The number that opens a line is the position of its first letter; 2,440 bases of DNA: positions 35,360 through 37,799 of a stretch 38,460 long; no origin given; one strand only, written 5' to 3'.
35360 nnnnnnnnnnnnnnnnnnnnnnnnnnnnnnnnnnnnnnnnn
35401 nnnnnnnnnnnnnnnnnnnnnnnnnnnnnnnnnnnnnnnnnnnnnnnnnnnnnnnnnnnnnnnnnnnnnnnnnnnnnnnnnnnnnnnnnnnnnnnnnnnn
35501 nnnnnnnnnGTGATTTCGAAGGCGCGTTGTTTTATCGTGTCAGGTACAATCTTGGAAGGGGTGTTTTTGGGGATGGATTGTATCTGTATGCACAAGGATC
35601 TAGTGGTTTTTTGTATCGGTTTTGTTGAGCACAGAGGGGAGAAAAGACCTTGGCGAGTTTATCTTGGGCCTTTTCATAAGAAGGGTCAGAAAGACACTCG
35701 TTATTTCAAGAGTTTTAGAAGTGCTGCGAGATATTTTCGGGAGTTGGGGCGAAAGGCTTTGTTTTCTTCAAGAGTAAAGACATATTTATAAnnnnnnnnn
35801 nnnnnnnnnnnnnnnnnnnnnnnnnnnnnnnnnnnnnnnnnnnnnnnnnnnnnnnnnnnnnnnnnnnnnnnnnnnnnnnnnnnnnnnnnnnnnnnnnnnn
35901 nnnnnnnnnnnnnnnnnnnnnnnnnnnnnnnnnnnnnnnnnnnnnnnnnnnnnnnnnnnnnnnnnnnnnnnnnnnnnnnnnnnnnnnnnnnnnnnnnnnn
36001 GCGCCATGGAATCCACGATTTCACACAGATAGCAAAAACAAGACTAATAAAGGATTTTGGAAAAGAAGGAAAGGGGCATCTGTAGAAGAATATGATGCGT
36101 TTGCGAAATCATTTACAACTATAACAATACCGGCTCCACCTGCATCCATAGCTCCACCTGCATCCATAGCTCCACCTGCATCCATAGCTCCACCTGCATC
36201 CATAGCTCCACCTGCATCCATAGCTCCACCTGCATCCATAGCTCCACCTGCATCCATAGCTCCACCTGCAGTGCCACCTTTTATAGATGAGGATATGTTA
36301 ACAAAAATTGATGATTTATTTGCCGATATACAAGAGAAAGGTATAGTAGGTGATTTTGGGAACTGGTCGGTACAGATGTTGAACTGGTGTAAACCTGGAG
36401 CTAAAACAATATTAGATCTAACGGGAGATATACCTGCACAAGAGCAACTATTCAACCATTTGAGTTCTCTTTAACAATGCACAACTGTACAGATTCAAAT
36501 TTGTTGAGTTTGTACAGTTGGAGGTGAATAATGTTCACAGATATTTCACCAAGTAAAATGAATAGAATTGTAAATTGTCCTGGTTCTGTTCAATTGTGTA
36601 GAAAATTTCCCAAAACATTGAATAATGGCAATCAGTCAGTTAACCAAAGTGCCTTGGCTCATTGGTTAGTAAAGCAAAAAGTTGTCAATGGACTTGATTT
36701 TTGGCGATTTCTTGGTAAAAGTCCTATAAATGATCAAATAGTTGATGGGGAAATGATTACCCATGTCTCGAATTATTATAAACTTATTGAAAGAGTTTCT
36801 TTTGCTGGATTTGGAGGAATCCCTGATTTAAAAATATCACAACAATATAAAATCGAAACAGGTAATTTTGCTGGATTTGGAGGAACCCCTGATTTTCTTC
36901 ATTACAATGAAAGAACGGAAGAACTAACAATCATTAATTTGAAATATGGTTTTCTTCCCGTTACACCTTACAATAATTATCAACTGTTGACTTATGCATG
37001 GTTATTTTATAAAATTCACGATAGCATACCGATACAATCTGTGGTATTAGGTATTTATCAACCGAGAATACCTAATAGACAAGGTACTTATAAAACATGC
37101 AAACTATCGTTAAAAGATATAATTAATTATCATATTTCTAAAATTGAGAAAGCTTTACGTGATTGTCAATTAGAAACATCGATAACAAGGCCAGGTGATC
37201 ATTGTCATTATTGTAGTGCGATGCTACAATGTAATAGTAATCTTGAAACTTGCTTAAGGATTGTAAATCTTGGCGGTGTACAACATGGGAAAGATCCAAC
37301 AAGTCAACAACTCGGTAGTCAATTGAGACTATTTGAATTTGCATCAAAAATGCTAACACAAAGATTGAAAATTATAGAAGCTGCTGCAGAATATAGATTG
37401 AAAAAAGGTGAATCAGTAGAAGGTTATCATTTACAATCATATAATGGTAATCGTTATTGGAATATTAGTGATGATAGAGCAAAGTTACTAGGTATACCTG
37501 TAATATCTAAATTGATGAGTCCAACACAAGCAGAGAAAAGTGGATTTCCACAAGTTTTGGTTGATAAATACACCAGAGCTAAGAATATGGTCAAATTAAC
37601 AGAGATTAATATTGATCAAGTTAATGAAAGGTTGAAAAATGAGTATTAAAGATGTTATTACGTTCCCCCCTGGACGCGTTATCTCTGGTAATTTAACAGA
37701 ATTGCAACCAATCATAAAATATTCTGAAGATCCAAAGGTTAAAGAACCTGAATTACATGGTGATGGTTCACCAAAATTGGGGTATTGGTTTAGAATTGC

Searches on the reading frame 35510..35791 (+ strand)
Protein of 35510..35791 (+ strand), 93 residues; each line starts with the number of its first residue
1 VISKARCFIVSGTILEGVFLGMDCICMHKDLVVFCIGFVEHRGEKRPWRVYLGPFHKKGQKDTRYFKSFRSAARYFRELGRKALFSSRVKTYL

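Call 13: search_protein_families(library=pfam, proteins=[window:35510-35791:+], max_evalue=0.01)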
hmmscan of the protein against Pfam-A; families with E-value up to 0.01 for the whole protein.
window:35510-35791:+ (93 aa): 0 families

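Call 14: search_protein_families(library=phrogs, proteins=[window:35510-35791:+], max_evalue=0.001)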
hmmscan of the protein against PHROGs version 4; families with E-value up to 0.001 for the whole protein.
window:35510-35791:+ (93 aa): 0 families

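Call 55: search_protein_representatives(protein=window:35510-35788:+)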
Query: 93 residues. Proteins with E-value up to 0.001 (for the whole library): 3; up to 1e-10: 2; up to 1e-30: 0. The best 3 are listed.
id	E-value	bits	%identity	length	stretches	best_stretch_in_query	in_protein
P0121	2.3e-12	63.0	31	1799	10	36-77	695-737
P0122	2.5e-12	62.9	60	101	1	35-84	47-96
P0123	2.2e-04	37.4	45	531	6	35-63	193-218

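Call 58: find_encoding_contigs(protein=P0122, flank=3000, max_places=5)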
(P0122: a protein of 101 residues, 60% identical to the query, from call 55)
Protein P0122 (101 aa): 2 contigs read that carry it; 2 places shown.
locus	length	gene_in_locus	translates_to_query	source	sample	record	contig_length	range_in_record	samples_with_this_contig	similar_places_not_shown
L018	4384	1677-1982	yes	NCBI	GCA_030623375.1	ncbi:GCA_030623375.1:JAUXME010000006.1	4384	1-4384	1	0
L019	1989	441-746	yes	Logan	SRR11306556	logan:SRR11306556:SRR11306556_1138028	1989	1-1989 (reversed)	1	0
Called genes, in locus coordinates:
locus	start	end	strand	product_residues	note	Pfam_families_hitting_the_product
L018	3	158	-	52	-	?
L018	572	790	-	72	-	-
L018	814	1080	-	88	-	-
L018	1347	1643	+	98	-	-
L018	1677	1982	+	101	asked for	-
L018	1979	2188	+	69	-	-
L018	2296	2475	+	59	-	-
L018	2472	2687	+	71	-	-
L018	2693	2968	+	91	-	-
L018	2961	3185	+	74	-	-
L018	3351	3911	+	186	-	PF00239:Resolvase, PF02796:HTH_7 (weak)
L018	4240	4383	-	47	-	?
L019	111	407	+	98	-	-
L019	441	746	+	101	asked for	-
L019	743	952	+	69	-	-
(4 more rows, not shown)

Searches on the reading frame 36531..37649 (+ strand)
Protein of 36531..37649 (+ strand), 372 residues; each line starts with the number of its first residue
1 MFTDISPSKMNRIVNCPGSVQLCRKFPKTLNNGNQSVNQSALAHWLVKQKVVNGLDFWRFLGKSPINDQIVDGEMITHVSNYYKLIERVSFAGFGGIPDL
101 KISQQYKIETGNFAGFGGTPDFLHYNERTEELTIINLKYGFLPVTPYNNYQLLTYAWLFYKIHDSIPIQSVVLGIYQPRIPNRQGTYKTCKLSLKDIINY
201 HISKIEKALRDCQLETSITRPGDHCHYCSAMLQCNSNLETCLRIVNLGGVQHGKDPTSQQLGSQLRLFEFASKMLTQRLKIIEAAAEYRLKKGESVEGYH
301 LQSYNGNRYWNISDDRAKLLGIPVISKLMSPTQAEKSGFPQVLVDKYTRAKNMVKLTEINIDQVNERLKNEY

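Call 13: search_protein_families(library=pfam, proteins=[window:36531-37649:+], max_evalue=0.01)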
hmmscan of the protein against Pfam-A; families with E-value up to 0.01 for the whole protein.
window:36531-37649:+ (372 aa): 2 families
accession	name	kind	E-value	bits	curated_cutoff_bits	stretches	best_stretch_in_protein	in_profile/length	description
PF10926.14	DUF2800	-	3.8e-28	99.1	21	1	5-320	4-313/368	Protein of unknown function (DUF2800)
PF12705.13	PDDEXK_1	-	0.00024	21.6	22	1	114-234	122-246/247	PD-(D/E)XK nuclease superfamily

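Call 14: search_protein_families(library=phrogs, proteins=[window:36531-37649:+], max_evalue=0.001)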
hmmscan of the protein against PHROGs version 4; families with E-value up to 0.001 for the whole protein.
window:36531-37649:+ (372 aa): 2 families
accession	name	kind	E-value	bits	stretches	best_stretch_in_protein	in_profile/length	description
phrog_69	-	DNA, RNA and nucleotide metabolism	1.9e-38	133.8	1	5-337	90-431/501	exonuclease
phrog_3953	-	DNA, RNA and nucleotide metabolism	0.00018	22.2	1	114-199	90-172/186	exonuclease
